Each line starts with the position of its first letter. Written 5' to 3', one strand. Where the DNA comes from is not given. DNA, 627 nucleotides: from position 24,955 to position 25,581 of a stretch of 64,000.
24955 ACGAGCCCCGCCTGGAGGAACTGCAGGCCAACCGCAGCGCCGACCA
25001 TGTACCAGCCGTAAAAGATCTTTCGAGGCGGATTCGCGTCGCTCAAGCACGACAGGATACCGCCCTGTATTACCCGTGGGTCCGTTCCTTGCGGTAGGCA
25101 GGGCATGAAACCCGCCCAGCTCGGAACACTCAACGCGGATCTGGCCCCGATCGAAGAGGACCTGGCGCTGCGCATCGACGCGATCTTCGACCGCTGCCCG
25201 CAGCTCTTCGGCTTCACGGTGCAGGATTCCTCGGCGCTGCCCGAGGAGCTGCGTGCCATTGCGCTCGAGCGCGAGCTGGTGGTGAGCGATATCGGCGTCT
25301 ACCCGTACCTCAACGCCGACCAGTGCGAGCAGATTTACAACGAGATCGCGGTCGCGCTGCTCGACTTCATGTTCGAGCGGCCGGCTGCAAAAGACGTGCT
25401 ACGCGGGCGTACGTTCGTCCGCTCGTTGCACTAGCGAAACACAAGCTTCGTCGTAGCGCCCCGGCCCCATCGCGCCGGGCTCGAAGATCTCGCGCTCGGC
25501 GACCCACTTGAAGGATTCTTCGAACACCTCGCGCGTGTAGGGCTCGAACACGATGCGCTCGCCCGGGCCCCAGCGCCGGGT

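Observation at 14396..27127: Five dispersed paralogs of an unrecognised small-protein family, each ending L-x-G-[RK]-T-[FV]-x-R-x-[LF]-H-stop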

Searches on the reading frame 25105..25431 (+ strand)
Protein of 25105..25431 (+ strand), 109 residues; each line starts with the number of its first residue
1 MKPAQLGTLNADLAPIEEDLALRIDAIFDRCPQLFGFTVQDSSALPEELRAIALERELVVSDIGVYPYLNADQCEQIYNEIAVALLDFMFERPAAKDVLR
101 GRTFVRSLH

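Call 4: search_protein_families(library=pfam, proteins=[window:25105-25431:+], max_evalue=10)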
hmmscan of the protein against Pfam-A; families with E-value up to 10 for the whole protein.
window:25105-25431:+ (109 aa): 0 families

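Call 5: search_protein_families(library=ncbifam, proteins=[window:25105-25431:+], max_evalue=10)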
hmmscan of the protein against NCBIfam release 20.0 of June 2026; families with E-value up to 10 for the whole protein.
window:25105-25431:+ (109 aa): 2 families
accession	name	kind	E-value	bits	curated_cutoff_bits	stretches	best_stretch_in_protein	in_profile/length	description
NF007601.2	PRK10247.1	equivalog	0.056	12.9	292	1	30-63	82-115/204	iron efflux ABC transporter ATP-binding subunit FetA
NF058672.1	4HyButDHCUPNE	equivalog_domain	0.081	12.1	500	1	41-103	16-78/378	4-hydroxybutyrate dehydrogenase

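Call 18: search_solved_structures(query=A2, max_evalue=10, show_alignments=2)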
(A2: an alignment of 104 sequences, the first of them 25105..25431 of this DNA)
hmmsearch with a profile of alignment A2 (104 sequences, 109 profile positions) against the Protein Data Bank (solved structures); distinct sequences matched with E-value up to 10: 10.
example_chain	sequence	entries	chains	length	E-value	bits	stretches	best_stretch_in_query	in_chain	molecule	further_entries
5h78_A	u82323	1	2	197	0.26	15.4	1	47-93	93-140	cAMP-dependent protein kinase type II-alpha regulatory subunit,DHR14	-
4w5x_B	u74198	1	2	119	0.97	13.5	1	19-87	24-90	Late protein H7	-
7sq4_A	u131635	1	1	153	1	13.4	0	65-102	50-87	Designed trefoil knot protein, variant 2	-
1ex6_A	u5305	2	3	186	1.1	13.4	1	24-56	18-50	GUANYLATE KINASE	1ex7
1gky_A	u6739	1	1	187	1.1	13.4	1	24-56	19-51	GUANYLATE KINASE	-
5cwh_A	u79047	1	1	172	1.1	13.3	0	51-93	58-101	Designed helical repeat protein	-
7n9i_A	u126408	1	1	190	1.1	13.3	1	48-101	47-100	Frataxin homolog, mitochondrial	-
4w60_A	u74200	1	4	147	1.4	13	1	19-87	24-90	Late protein H7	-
7sq3_A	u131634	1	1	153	1.7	12.8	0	65-102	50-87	Designed trefoil knot protein, variant 1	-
5h7c_A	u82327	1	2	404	2.3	12.3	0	46-94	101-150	Immunoglobulin G-binding protein A, DHR14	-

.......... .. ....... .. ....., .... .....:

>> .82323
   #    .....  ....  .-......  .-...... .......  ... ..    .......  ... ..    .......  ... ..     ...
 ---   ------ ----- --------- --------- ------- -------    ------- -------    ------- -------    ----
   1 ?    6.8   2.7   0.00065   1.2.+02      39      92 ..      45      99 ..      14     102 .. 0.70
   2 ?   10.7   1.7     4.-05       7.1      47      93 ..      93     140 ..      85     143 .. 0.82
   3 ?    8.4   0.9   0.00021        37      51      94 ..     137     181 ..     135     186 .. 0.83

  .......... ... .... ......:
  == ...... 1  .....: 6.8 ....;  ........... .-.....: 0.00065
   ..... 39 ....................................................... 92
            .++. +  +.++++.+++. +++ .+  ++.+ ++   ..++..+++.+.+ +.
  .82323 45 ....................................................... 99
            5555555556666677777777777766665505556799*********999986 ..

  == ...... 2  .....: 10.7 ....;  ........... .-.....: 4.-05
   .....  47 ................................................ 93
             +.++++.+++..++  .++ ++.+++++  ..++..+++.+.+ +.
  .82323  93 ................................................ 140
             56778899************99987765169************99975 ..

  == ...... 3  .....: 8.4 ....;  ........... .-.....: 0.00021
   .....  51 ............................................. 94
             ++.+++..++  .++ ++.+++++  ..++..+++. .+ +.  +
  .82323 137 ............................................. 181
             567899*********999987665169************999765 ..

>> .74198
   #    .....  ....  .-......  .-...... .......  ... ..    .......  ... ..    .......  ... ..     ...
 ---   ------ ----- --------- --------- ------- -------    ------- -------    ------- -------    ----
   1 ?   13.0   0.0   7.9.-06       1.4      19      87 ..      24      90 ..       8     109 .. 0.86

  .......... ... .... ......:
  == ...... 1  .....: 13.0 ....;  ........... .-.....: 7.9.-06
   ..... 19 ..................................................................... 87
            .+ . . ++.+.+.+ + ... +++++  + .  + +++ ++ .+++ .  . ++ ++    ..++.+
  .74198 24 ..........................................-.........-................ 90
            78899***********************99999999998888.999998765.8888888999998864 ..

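Call 20: predict_structure(alignment_id=A2)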
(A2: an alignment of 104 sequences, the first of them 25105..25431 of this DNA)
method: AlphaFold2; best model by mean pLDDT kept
length: 109 residues; sequences in the alignment: 104
mean_pLDDT: 82.7   pTM: 0.71
mean pLDDT of the five models: 82.7, 82.2, 81.9, 81.9, 79.7
residues with pLDDT >= 90: 58; 70-90: 29; 50-70: 19; < 50: 3
segments of 3 or more residues with pLDDT < 50: 1-3
pLDDT, mean of each block of 10 residues (from residue 1): 49 77 93 93 79 71 92 92 91 88 84
secondary structure, 60 per line:
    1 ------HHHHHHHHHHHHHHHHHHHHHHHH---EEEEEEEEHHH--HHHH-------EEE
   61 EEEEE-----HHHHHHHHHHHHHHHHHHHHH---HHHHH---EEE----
elements in order: H7-30 E34-41 H47-50 E58-65 H71-91 H95-99 E103-105

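Call 23: fold_search(model_id=the predicted structure, library=pdb)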
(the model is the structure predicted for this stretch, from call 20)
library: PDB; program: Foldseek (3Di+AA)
matches with E <= 10: 66; with E <= 0.001: 0
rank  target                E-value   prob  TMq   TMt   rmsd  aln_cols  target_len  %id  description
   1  1vet_A                1.1e+00  0.15  0.36  0.33   7.6       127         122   16  Crystal Structure of p14/MP1 at 1.9 A resolution (released 2004-08-03)
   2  8eki_A                1.4e+00  0.20  0.39  0.28   7.0        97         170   15  CryoEM structure of the Dsl1 complex bound to SNAREs Sec20 and Use1 (released 2023-10-04)
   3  8qhu_G                2.5e+00  0.04  0.19  0.10  13.3        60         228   18  CRYO-EM STRUCTURE OF LEISHMANIA MAJOR 80S RIBOSOME : LM32Cs1C1 snoRNA overexpression (released 2025-02-12)
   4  2kjw_MODEL_1_A        2.6e+00  0.12  0.35  0.38   7.7        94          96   16  Solution structure and backbone dynamics of the permutant P54-55 (released 2009-12-22)
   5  5l10_A                2.8e+00  0.04  0.22  0.16  14.0        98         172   15  Crystal Structure of N-Acylhomoserine Lactone Dependent LuxR Family Transcriptionl Factor CepR2 from Burkholderia ceno (released 2016-10-26)
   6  7chd_G                3.0e+00  0.06  0.23  0.17   7.3        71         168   13  AtaT complexed with acetyl-methionyl-tRNAfMet (released 2020-11-04)
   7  7ood_g                3.0e+00  0.04  0.22  0.20  10.9       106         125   10  Mycoplasma pneumoniae 50S subunit of ribosomes in chloramphenicol-treated cells (released 2022-05-25)
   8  2fsq                  3.0e+00  0.04  0.23  0.13  16.6       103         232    9  Crystal Structure of the Conserved Protein of Unknown Function ATU0111 from Agrobacterium tumefaciens str. C58 (released 2006-03-07)
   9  8a98_G                3.0e+00  0.04  0.19  0.10  13.6        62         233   19  CRYO-EM STRUCTURE OF LEISHMANIA MAJOR 80S RIBOSOME : snoRNA MUTANT (released 2023-10-11)
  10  9jq8_B                3.4e+00  0.06  0.22  0.21   7.5        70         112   10  Roadblock2 homodimer structure from Candidatus Prometheoarchaeum syntrophicum strain MK-D1 (released 2024-10-30)
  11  7cz9_A                3.6e+00  0.10  0.33  0.05   4.5        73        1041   18  Crystal structure of multidrug efflux transporter OqxB from Klebsiella pneumoniae (released 2021-09-22)
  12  9jue_C                3.9e+00  0.03  0.20  0.19  10.8        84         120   11  Roadblock3 homodimer structure from Candidatus Prometheoarchaeum syntrophicum strain MK-D1 (released 2024-10-16)
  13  5l10_B                3.9e+00  0.03  0.22  0.15  13.2        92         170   16  Crystal Structure of N-Acylhomoserine Lactone Dependent LuxR Family Transcriptionl Factor CepR2 from Burkholderia ceno (released 2016-10-26)
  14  2ec2_D                3.9e+00  0.03  0.22  0.20  12.7       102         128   11  Crystal structure of transposase from Sulfolobus tokodaii (released 2007-02-27)
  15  8k2d_P0               4.1e+00  0.02  0.19  0.12  13.5       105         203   14  Cryo-EM structure of the yeast 80S ribosome with tigecycline, eEF2, Stm1 and eIF5A (released 2024-07-10)
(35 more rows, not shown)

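Call 27: find_related_loci(query=A3, collection=genome_contigs, flank=8000)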
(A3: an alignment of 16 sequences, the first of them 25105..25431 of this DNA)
Query A3 (109 aa) in genome_contigs; peptide patterns used: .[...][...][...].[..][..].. (x = any residue, [..] = any of these).
83 stretches matched a pattern; 51 encode a relative of the query (tblastn E <= 1e-3); 51 distinct loci.
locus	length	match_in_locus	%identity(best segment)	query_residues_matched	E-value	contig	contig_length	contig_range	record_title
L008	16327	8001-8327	94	1-109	2e-68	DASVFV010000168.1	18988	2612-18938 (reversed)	MAG TPA_asm: Burkholderiales bacterium isolate SMAG_U2098 k141_1098934, whole genome shotgun sequence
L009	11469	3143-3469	96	1-109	4e-68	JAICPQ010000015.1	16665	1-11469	MAG: Burkholderiales bacterium isolate TY_FP_2_bin.34 k141_1612396_length_16665_cov_8.7970, whole genome shotgun sequenc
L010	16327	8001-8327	94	1-109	2e-67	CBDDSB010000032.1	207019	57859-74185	uncultured bacterium isolate s10a_84 genome assembly, contig: k141_872135, whole genome shotgun sequence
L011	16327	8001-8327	94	1-109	2e-67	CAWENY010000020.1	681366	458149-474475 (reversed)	MAG: uncultured beta proteobacterium isolate MFD02840.bin.2.96 genome assembly, contig: contig_3103, whole genome shotgu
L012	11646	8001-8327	93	1-109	6e-67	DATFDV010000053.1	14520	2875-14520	MAG TPA_asm: Burkholderiales bacterium isolate SMAG_U8590 k141_340922, whole genome shotgun sequence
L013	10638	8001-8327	94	1-109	3e-66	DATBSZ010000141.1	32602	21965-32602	MAG TPA_asm: Burkholderiales bacterium isolate SMAG_U4170 k141_20463, whole genome shotgun sequence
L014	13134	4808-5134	88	1-109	7e-64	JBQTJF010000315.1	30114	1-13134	MAG: Betaproteobacteria bacterium isolate SAR238 c_000000460799, whole genome shotgun sequence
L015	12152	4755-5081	86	1-109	3e-63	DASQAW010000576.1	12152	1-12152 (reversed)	MAG TPA_asm: Burkholderiales bacterium isolate SMAG_U11655 k141_1829351, whole genome shotgun sequence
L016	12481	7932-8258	88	1-109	7e-62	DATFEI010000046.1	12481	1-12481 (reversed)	MAG TPA_asm: Burkholderiales bacterium isolate SMAG_U8603 k141_228443, whole genome shotgun sequence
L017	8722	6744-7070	85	1-109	8e-62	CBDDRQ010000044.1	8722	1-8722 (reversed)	uncultured bacterium isolate s10_2 genome assembly, contig: k141_511822, whole genome shotgun sequence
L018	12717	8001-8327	80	1-109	2e-59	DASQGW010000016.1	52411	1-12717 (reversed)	MAG TPA_asm: Burkholderiales bacterium isolate SMAG_U11817 k141_53740, whole genome shotgun sequence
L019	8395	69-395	80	1-109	3e-59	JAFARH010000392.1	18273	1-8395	MAG: Betaproteobacteria bacterium isolate CP_BM_ER_R7_3 BM_ER_R7_k147_2130590, whole genome shotgun sequence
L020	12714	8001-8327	80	1-109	3e-57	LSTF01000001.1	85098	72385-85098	Betaproteobacteria bacterium SCGC AG-212-J23 AG-212-J23.1, whole genome shotgun sequence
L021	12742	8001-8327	78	1-109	3e-57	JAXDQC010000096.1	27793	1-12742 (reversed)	MAG: Betaproteobacteria bacterium isolate BP_726 scaffold_1348671, whole genome shotgun sequence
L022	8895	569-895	81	1-109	6e-57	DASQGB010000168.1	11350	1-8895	MAG TPA_asm: Burkholderiales bacterium isolate SMAG_U11795 k141_586792, whole genome shotgun sequence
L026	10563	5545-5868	59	1-109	9e-38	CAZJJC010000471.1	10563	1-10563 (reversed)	MAG TPA_asm: uncultured Enterobacteriaceae bacterium isolate binchicken_co31_55 genome assembly, contig: k141_1369141, w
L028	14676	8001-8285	61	14-109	1e-34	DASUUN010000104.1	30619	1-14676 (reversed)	MAG TPA_asm: Burkholderiales bacterium isolate SMAG_U1790 k141_925886, whole genome shotgun sequence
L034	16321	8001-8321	54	1-109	7e-32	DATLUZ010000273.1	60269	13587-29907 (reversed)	MAG TPA_asm: Burkholderiales bacterium isolate SMAG_U13179 k141_493118, whole genome shotgun sequence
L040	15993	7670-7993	58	1-109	5e-37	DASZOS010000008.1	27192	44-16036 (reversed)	MAG TPA_asm: Burkholderiales bacterium isolate SMAG_U5951 k141_125414, whole genome shotgun sequence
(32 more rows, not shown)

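Call 33: search_protein_families(library=pfam, proteins=[L034:6659-7489:-, L034:9428-9865:+, L034:9865-11355:+, L034:3035-4564:-, L028:5546-7195:-, L028:9802-11475:+, L026:4354-5202:-, L026:3108-4325:-, L026:6915-7865:-, L040:8957-9952:+], max_evalue=0.001)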
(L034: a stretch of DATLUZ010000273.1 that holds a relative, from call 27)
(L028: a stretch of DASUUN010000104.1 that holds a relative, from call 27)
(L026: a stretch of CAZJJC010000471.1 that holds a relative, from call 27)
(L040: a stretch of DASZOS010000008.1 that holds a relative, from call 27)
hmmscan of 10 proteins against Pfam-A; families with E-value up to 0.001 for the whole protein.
L034:6659-7489:- (276 aa): 1 family
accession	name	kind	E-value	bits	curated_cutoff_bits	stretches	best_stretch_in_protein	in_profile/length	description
PF00027.35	cNMP_binding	-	3.2e-34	117.2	27.5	2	171-251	2-87/89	Cyclic nucleotide-binding domain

L034:9428-9865:+ (145 aa): 1 family
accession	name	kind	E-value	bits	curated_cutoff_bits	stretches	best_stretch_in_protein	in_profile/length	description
PF07331.16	TctB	-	8.9e-20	71.7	29.1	1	8-139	2-135/137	Tripartite tricarboxylate transporter TctB family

L034:9865-11355:+ (496 aa): 1 family
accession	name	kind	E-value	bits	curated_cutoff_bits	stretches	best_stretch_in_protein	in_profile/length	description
PF01970.21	TctA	-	6e-153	509.9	28.9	1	20-438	1-423/423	Tripartite tricarboxylate transporter TctA family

L034:3035-4564:- (509 aa): 1 family
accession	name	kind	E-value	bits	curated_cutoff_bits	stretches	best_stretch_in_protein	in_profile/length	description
PF01565.28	FAD_binding_4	-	5.5e-20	71.9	26.4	1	54-203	4-139/139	FAD binding domain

L028:5546-7195:- (549 aa): 2 families
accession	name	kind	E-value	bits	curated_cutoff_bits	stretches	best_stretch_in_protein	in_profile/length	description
PF07690.21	MFS_1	-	2.1e-39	135.9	33.4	2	163-377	15-220/347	Major Facilitator Superfamily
PF11700.14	ATG22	-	3.5e-06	26.4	24.1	0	503-537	437-471/482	Vacuole effluxer Atg22 like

L028:9802-11475:+ (557 aa): 5 families
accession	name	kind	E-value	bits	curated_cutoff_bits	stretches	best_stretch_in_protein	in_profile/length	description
PF00069.31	Pkinase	-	3.7e-52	177.8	31.7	1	143-393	1-253/263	Protein kinase domain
PF07714.23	PK_Tyr_Ser-Thr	-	1.3e-36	126.7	23.1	1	145-391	3-248/258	Protein tyrosine and serine/threonine kinase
PF00027.35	cNMP_binding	-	9.6e-17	61.2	27.5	1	449-528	3-85/89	Cyclic nucleotide-binding domain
PF03109.22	ABC1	-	3.8e-06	26.6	22.9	0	221-293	144-214/244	ABC1 atypical kinase-like domain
PF17667.7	Pkinase_fungal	-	0.00011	21.6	24.1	1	262-337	303-382/387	Fungal protein kinase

L026:4354-5202:- (282 aa): 5 families
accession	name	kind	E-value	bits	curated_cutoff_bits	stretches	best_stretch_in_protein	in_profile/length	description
PF03446.21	NAD_binding_2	-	7.7e-27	94.7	21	1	8-151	2-161/161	NAD binding domain of 6-phosphogluconate dehydrogenase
PF14833.11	NAD_binding_11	-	3.2e-25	89.2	30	1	154-276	1-121/122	NAD-binding of NADP-dependent 3-hydroxyisobutyrate dehydrogenase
PF21761.2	RedAm-like_C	-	1.5e-05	25.7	27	1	170-279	19-127/127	NADPH-dependent reductive aminase-like, C-terminal domain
PF02826.25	2-Hacid_dh_C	-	9.9e-05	22.2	25.1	1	3-73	34-107/178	D-isomer specific 2-hydroxyacid dehydrogenase, NAD binding domain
PF03807.23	F420_oxidored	-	0.00018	22.5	21.6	1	8-88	2-92/94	NADP oxidoreductase coenzyme F420-dependent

L026:3108-4325:- (405 aa): 2 families
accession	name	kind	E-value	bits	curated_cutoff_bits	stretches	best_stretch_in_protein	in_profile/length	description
PF07690.21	MFS_1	-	1.2e-37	130.1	33.4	2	20-233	15-220/347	Major Facilitator Superfamily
PF11700.14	ATG22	-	5.1e-05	22.6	24.1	0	356-393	434-471/482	Vacuole effluxer Atg22 like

L026:6915-7865:- (316 aa): 4 families
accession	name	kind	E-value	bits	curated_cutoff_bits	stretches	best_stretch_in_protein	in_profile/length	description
PF24684.1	Vgb_lyase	-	2.1e-30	106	50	2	20-267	45-287/290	Virginiamycin B lyase family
PF08450.18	SGL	-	4.3e-13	49.9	26.3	0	83-155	11-77/246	SMP-30/Gluconolactonase/LRE-like region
PF21959.2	DUF6923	-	8.3e-07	29.5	27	0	172-243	100-172/234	Repeat of unknown function (DUF6923)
PF16819.11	DUF5074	-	0.00018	21.1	27.2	0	41-115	152-227/353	Domain of unknown function (DUF5074)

L040:8957-9952:+ (331 aa): 3 families
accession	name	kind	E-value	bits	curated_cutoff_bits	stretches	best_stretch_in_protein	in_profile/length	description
PF01926.29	MMR_HSR1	-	1.8e-14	54.2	21.9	1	82-177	1-102/113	50S ribosome-binding GTPase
PF02824.27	TGS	-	7.1e-13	48.8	22.2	1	258-329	1-59/60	TGS domain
PF02421.24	FeoB_N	-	1.5e-09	38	27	1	82-135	2-55/156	Ferrous iron transport protein B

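Call 35: search_protein_families(library=pfam, alignment_id=A2, max_evalue=1)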
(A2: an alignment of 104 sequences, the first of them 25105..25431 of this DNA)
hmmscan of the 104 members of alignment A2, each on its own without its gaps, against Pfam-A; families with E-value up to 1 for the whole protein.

A. member 1, window:25105-25431:+ (109 aa): 0 families

B. families by the number of members that match (of 104 scanned): 38 families (the first 25 are shown)
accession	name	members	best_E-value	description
PF19999.4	fvmX3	5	0.026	FtsH ternary system domain X3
PF02671.26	PAH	5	0.027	Paired amphipathic helix repeat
PF13565.12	HTH_32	2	0.0012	Homeodomain-like domain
PF10025.14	DUF2267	1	0.0098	Uncharacterized conserved protein (DUF2267)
PF20035.4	DUF6439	1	0.011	Family of unknown function (DUF6439)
PF13410.11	GST_C_2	1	0.012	Glutathione S-transferase, C-terminal domain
PF19962.4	EAD9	1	0.018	Effector-associated domain 9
PF02449.21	Glyco_hydro_42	1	0.019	Beta-galactosidase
PF16989.10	T6SS_VasJ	1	0.027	Type VI secretion, EvfE, EvfF, ImpA, BimE, VC_A0119, VasJ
PF01599.25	Ribosomal_S27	1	0.046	Ribosomal protein S27a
PF17448.7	YqaH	1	0.072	Uncharacterized YqaH-like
PF10952.14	DUF2753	1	0.076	Protein of unknown function (DUF2753)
PF14341.11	PilX_N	1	0.081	PilX N-terminal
PF19635.4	DUF6138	1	0.085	Family of unknown function (DUF6138)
PF20191.3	DUF6554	1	0.094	Family of unknown function (DUF6554)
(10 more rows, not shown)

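Call 39: fold_search(model_id=the predicted structure, library=viral)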
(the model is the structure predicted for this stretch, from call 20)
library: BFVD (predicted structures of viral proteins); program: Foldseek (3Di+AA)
matches with E <= 10: 70; with E <= 0.001: 0
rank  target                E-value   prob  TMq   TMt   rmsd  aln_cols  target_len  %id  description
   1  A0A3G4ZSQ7            7.2e-01  0.18  0.38  0.19   7.0       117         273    8  Uncharacterized protein (Fragment) [Barrevirus sp.]
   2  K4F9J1                8.7e-01  0.16  0.40  0.34   8.7       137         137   12  Uncharacterized protein [Cronobacter phage vB_CsaM_GAP32]
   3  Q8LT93                1.1e+00  0.15  0.41  0.38   8.7       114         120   10  Uncharacterized protein [Vibrio phage VpV262]
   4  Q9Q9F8                1.2e+00  0.12  0.32  0.25   8.6       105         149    7  ORF5 [Fowl adenovirus C serotype 10 (strain SA2)]
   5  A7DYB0                1.5e+00  0.07  0.24  0.09  14.8        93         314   11  (no name in the UniProt tables at hand)
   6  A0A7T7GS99            2.2e+00  0.11  0.25  0.33  10.6        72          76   12  (no name in the UniProt tables at hand)
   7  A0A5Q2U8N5            2.2e+00  0.08  0.26  0.27   9.8        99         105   11  (no name in the UniProt tables at hand)
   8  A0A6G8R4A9            2.3e+00  0.10  0.24  0.26   9.1        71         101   14  DUF8033 domain-containing protein [Streptomyces phage Muntaha]
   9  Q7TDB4                2.3e+00  0.04  0.21  0.05  11.8       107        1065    9  Outer capsid protein VP3 [Cryphonectria parasitica mycoreovirus 1 (strain 9B21)]
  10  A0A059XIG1            2.5e+00  0.06  0.28  0.25   9.5       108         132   18  E4 15 kDa protein [California sea lion adenovirus 1]
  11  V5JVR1                2.6e+00  0.14  0.47  0.44   9.2       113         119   17  Uncharacterized protein [Pseudomonas phage CHA_P1]
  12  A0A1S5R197            2.6e+00  0.13  0.39  0.40   7.6        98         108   14  Uncharacterized protein [Pseudomonas phage phiPMW]
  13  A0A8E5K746            2.6e+00  0.04  0.17  0.11   7.4        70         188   16  (no name in the UniProt tables at hand)
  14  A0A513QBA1            3.0e+00  0.09  0.33  0.34   9.8       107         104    8  RNA-directed RNA polymerase (Fragment) [Porcine rotavirus A]
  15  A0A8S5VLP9            3.2e+00  0.06  0.25  0.24  10.1        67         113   12  (no name in the UniProt tables at hand)
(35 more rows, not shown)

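Call 62: search_dna_similar(query=window:25105-25431:+, collection=plasmids, mode=protein, max_evalue=0.01)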
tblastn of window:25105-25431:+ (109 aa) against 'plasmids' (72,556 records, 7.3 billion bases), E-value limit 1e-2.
No match.
